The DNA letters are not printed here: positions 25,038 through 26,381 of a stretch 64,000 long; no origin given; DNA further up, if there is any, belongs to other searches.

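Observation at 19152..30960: Glucuronoxylan-side-chain utilisation locus: sugar ABC importer, fused two-domain CE15-like esterase, CE7-like esterase, tandem GH4 paralogs, ROK repressor and NagB-family enzyme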

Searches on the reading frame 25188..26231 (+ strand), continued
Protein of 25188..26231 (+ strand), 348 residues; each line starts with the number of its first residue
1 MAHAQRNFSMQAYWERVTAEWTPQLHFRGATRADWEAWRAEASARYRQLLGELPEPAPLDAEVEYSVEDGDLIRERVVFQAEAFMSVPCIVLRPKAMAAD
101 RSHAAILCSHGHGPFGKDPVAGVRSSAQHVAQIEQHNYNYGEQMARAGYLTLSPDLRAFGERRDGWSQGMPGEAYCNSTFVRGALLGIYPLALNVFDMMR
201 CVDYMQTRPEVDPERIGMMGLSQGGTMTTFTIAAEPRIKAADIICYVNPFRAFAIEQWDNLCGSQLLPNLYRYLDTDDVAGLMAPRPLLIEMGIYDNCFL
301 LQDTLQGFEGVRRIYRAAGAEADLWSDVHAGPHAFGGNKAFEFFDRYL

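Call 71: search_protein_families(library=pfam, proteins=[L084:1029-2006:-, L084:2272-3024:+, L084:3024-4361:+, L084:4452-5816:+, L084:8847-9917:+, L084:12294-13241:+, L084:13265-14221:+, L084:14265-15437:+, L084:15437-16600:+, L084:17875-19014:-], max_evalue=0.001)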
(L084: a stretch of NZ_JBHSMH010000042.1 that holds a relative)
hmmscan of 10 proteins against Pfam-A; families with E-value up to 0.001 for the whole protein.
L084:1029-2006:- (326 aa): 4 families
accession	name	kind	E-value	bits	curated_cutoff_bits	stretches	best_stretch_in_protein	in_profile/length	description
PF12833.13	HTH_18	-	1.6e-21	76.8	33.6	1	242-320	2-80/80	Helix-turn-helix domain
PF00165.29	HTH_AraC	-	1.3e-19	70.3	26.6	2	228-268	1-41/42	Bacterial regulatory helix-turn-helix proteins, AraC family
PF02311.25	AraC_binding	-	4.5e-12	46.3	21.1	1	65-176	17-126/135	AraC-like ligand binding domain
PF07883.17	Cupin_2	-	3.9e-06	26.9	27.2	1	66-110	13-57/70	Cupin domain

L084:2272-3024:+ (251 aa): 2 families
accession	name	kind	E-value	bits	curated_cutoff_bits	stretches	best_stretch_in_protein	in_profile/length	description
PF01182.26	Glucosamine_iso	-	4.7e-20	72.9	27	1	8-225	2-217/225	Glucosamine-6-phosphate isomerases/6-phosphogluconolactonase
PF15051.11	FAM198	-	0.00092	18.6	25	0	50-83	69-102/321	FAM198 protein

L084:3024-4361:+ (446 aa): 2 families
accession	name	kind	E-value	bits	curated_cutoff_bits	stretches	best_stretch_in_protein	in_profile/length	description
PF02056.22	Glyco_hydro_4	-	2.6e-65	219.9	23.2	1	6-183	1-179/183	Family 4 glycosyl hydrolase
PF11975.13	Glyco_hydro_4C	-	3.9e-52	177.7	24.1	1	196-410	1-211/211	Family 4 glycosyl hydrolase C-terminal domain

L084:4452-5816:+ (455 aa): 1 family
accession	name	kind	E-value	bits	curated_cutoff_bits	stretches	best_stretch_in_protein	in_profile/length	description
PF01547.30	SBP_bac_1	-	5e-17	63.3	26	1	74-356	13-304/307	Bacterial extracellular solute-binding protein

L084:8847-9917:+ (357 aa): 4 families
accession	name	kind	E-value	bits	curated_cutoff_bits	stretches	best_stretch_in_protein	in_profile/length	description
PF13377.12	Peripla_BP_3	-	3.6e-37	128.4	26.5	1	181-352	2-167/167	Periplasmic binding protein-like domain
PF00532.27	Peripla_BP_1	-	1.6e-31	110.3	22.2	1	72-333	2-264/281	Periplasmic binding proteins and sugar binding domain of LacI family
PF13407.12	Peripla_BP_4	-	2e-20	73.9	35.1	1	75-299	2-220/258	Periplasmic binding protein domain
PF00356.27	LacI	-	1e-11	44.8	27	1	14-60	1-46/46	Bacterial regulatory proteins, lacI family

L084:12294-13241:+ (316 aa): 5 families
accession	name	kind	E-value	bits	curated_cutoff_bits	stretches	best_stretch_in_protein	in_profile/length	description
PF01738.24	DLH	-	2.3e-09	37.6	21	1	84-217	21-138/217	Dienelactone hydrolase family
PF12697.13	Abhydrolase_6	-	1.8e-06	29.2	26.3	1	100-252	22-132/217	Alpha/beta hydrolase family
PF00561.26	Abhydrolase_1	-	5.3e-06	26.7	25.8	1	101-233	23-122/245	alpha/beta hydrolase fold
PF00326.27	Peptidase_S9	-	0.00011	22.2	22.6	1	156-219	44-108/213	Prolyl oligopeptidase family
PF08840.17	BAAT_C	-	0.00079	20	20.9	0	162-218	8-67/210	BAAT / Acyl-CoA thioester hydrolase C terminal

L084:13265-14221:+ (319 aa): 1 family
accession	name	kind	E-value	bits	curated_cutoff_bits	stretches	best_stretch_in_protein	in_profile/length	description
PF01869.26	BcrAD_BadFG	-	3.9e-26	92.6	31.5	1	5-300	1-271/271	BadF/BadG/BcrA/BcrD ATPase family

L084:14265-15437:+ (391 aa): 1 family
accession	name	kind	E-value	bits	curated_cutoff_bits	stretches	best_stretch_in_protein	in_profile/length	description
PF07969.17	Amidohydro_3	-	3e-05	24.1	29.7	1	328-389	406-472/472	Amidohydrolase family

L084:15437-16600:+ (388 aa): 3 families
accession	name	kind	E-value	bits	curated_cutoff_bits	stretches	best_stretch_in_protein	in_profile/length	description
PF12832.13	MFS_1_like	-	5.8e-43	147.8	25.2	1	5-358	1-371/373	MFS_1 like family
PF07690.21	MFS_1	-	2.1e-19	70.1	33.4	2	10-243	3-244/347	Major Facilitator Superfamily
PF03825.22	Nuc_H_symport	-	1.2e-12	48.1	25.9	1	9-351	11-364/400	Nucleoside H+ symporter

L084:17875-19014:- (380 aa): 1 family
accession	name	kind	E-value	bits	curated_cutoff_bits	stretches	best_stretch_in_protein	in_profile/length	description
PF02595.20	Gly_kinase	-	7.4e-131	436.9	23.3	1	4-372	1-371/372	Glycerate kinase family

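Call 73: search_protein_families(library=ncbifam, proteins=[L084:2272-3024:+, L084:3024-4361:+, L084:7671-8774:+, L084:11083-12294:+, L084:12294-13241:+, L084:13265-14221:+, L084:14265-15437:+, L084:15437-16600:+], max_evalue=0.00001)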
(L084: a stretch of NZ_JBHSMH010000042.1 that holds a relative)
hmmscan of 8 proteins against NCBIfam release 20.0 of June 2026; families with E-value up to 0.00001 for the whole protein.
L084:2272-3024:+ (251 aa): 8 families
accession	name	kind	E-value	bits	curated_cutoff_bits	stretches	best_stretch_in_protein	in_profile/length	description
NF001684.0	PRK00443.1-4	subfamily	3.9e-36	124.9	326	1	15-243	11-242/260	glucosamine-6-phosphate deaminase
TIGR00502.1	nagB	equivalog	9.2e-32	110.4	236.9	1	1-244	1-249/259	glucosamine-6-phosphate deaminase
NF002557.0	PRK02122.1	subfamily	6.8e-30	103.8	384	1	4-242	32-275/653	glucosamine-6-phosphate deaminase-like protein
NF001682.0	PRK00443.1-1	equivalog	1.3e-26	93.5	528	1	22-235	18-227/262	glucosamine-6-phosphate deaminase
NF007291.0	PRK09762.1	equivalog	2.6e-21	76.3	271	1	3-229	6-228/236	galactosamine-6-phosphate isomerase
TIGR01198.1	pgl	equivalog_domain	2.7e-19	69.6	124.45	1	6-237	2-229/234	6-phosphogluconolactonase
NF001685.0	PRK00443.1-5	equivalog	7.4e-16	58.2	513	1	1-235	1-240/266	glucosamine-6-phosphate deaminase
NF009022.0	PRK12358.1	equivalog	6.6e-14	52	247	1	44-242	43-237/239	glucosamine-6-phosphate deaminase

L084:3024-4361:+ (446 aa): 2 families
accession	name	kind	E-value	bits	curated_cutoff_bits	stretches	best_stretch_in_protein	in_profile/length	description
NF011657.0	PRK15076.1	subfamily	3.8e-62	210.3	486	1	5-434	3-429/432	alpha-galactosidase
NF041089.1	alpha_gluc_AglA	equivalog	2e-23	83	650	1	5-222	1-221/464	alpha-glucosidase AglA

L084:7671-8774:+ (368 aa): 9 families
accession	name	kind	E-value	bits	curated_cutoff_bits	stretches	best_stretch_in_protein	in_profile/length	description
TIGR04380.1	myo_inos_iolG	equivalog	8e-32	110.4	355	1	6-235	2-228/330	inositol 2-dehydrogenase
NF040723.1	UDP-GlcNAcDh_Arch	equivalog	1.8e-30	106.5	450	1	8-253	3-232/302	UDP-N-acetylglucosamine 3-dehydrogenase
NF052479.1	LevoglcsnDh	equivalog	7.2e-23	80.9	650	1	7-210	5-215/386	levoglucosan dehydrogenase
NF052679.1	InsChiInosDhIolG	equivalog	2.2e-22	79.6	540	1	8-158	5-157/343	bifunctional inositol 2-dehydrogenase/D-chiro-inositol 1-dehydrogenase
NF008607.0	PRK11579.1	subfamily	2.4e-21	76.1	330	1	28-249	27-240/346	oxidoreductase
NF041392.1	XylDh_Gfo6_Halo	equivalog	1.4e-20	73.4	350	1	8-346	19-349/350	D-xylose 1-dehydrogenase Gfo6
NF007574.0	PRK10206.1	equivalog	1.9e-14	53.5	352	1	56-228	52-218/345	oxidoreductase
NF058563.1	BT_2159_fam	equivalog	1.6e-11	43.8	650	1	8-152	3-145/350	disaccharide 3-dehydrogenase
NF058561.1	BT_2158_fam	equivalog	6.9e-10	38.1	750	1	9-150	39-177/487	glycoside 3-dehydrogenase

L084:11083-12294:+ (404 aa): 9 families
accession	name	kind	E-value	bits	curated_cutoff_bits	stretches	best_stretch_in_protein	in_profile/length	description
TIGR04380.1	myo_inos_iolG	equivalog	8.3e-31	107.1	355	1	4-209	3-199/330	inositol 2-dehydrogenase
NF052479.1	LevoglcsnDh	equivalog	3.4e-19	68.8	650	1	32-205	38-211/386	levoglucosan dehydrogenase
NF052679.1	InsChiInosDhIolG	equivalog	4.9e-17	62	540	1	5-202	5-192/343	bifunctional inositol 2-dehydrogenase/D-chiro-inositol 1-dehydrogenase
NF040723.1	UDP-GlcNAcDh_Arch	equivalog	5.3e-17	62.3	450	1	5-152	3-145/302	UDP-N-acetylglucosamine 3-dehydrogenase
NF041392.1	XylDh_Gfo6_Halo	equivalog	4.6e-15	55.3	350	1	4-166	18-184/350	D-xylose 1-dehydrogenase Gfo6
NF007574.0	PRK10206.1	equivalog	1e-09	37.9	352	1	57-154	55-154/345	oxidoreductase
NF058563.1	BT_2159_fam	equivalog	1.1e-07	31.2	650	1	28-155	23-150/350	disaccharide 3-dehydrogenase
NF008607.0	PRK11579.1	subfamily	1.6e-07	30.6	330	1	54-190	51-184/346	oxidoreductase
NF058561.1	BT_2158_fam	equivalog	8.7e-07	27.9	750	1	30-152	57-181/487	glycoside 3-dehydrogenase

L084:12294-13241:+ (316 aa): 0 families

L084:13265-14221:+ (319 aa): 1 family
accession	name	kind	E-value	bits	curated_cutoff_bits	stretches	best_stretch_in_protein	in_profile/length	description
NF046058.1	NagK_SO3507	equivalog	7.9e-28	97.8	370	1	3-242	10-247/295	N-acetylglucosamine kinase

L084:14265-15437:+ (391 aa): 2 families
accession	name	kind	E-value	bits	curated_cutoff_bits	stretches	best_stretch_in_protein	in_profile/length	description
TIGR00221.1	nagA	equivalog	9.4e-54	182.8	225.65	1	44-368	53-369/380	N-acetylglucosamine-6-phosphate deacetylase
NF008371.0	PRK11170.1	equivalog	7.8e-50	169.8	483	1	44-387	50-378/382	N-acetylglucosamine-6-phosphate deacetylase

L084:15437-16600:+ (388 aa): 5 families
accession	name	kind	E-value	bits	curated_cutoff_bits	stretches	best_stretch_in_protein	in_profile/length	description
NF008346.0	PRK11128.1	equivalog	8.5e-21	74.5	259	1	22-321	23-326/383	3-phenylpropionate MFS transporter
TIGR00899.1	2A0120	subfamily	1.3e-18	67.3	522.3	1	39-373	34-371/375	sugar efflux transporter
TIGR00902.1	2A0127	subfamily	2.8e-14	53.1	698.9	1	6-315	7-320/388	3-phenylpropionate MFS transporter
NF007077.0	PRK09528.1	subfamily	1.1e-08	34.1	429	1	5-366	13-388/421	galactoside permease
TIGR00889.1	2A0110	subfamily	6.1e-08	32.1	446.1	1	6-360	8-380/418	nucleoside permease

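Call 88: search_protein_families(library=pfam, proteins=[L043:3970-5895:+, L043:6120-7244:+, L043:13172-13960:+, L043:13979-14803:+, L043:14775-16319:+, L020:5517-7484:+, L020:7520-9868:+, L020:11800-12765:+, L047:6445-7857:+, L047:7884-9998:+], max_evalue=0.0001)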
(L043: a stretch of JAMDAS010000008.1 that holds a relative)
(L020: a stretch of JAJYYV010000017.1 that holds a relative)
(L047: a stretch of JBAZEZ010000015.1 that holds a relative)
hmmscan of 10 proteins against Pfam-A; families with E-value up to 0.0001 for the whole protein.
L043:3970-5895:+ (642 aa): 0 families

L043:6120-7244:+ (375 aa): 1 family
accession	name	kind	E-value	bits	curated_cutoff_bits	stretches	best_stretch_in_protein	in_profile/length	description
PF01208.23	URO-D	-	6.9e-05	22.4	23.9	1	151-360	123-335/346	Uroporphyrinogen decarboxylase (URO-D)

L043:13172-13960:+ (263 aa): 1 family
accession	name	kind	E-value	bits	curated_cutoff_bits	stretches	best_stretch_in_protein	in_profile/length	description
PF04962.18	KduI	-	2e-61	208.1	23.9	1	20-260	20-260/262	KduI/IolB family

L043:13979-14803:+ (275 aa): 3 families
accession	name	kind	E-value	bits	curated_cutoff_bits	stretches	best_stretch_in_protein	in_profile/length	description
PF13561.12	adh_short_C2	-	3.5e-42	145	27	1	22-270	3-236/236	Enoyl-(Acyl carrier protein) reductase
PF00106.31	adh_short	-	4.2e-39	134.5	26.6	1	14-213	1-190/195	short chain dehydrogenase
PF08659.16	KR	-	7.6e-07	29.7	22.6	1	15-97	2-90/180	KR domain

L043:14775-16319:+ (515 aa): 2 families
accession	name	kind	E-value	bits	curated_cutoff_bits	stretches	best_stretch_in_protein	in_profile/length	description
PF00393.24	6PGD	-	8e-96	321.3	27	1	198-503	1-290/290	6-phosphogluconate dehydrogenase, C-terminal domain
PF03446.21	NAD_binding_2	-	3.4e-44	151.1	21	1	23-188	1-155/161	NAD binding domain of 6-phosphogluconate dehydrogenase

L020:5517-7484:+ (656 aa): 1 family
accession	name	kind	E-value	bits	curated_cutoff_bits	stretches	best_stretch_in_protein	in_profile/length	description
PF16126.11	DUF4838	-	1.2e-09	38.3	26.6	1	261-517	81-313/325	Domain of unknown function (DUF4838)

L020:7520-9868:+ (783 aa): 2 families
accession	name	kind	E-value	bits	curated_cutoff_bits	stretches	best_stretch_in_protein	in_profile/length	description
PF00326.27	Peptidase_S9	-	1.2e-05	25.4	22.6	1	557-657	9-102/213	Prolyl oligopeptidase family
PF00561.26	Abhydrolase_1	-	5.8e-05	23.3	25.8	0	518-659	1-109/245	alpha/beta hydrolase fold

L020:11800-12765:+ (322 aa): 0 families

L047:6445-7857:+ (471 aa): 1 family
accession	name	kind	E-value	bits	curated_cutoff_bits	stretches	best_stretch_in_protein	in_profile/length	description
PF02614.20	UxaC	-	1.6e-204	680.5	25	1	3-467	1-464/464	Glucuronate isomerase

L047:7884-9998:+ (705 aa): 0 families
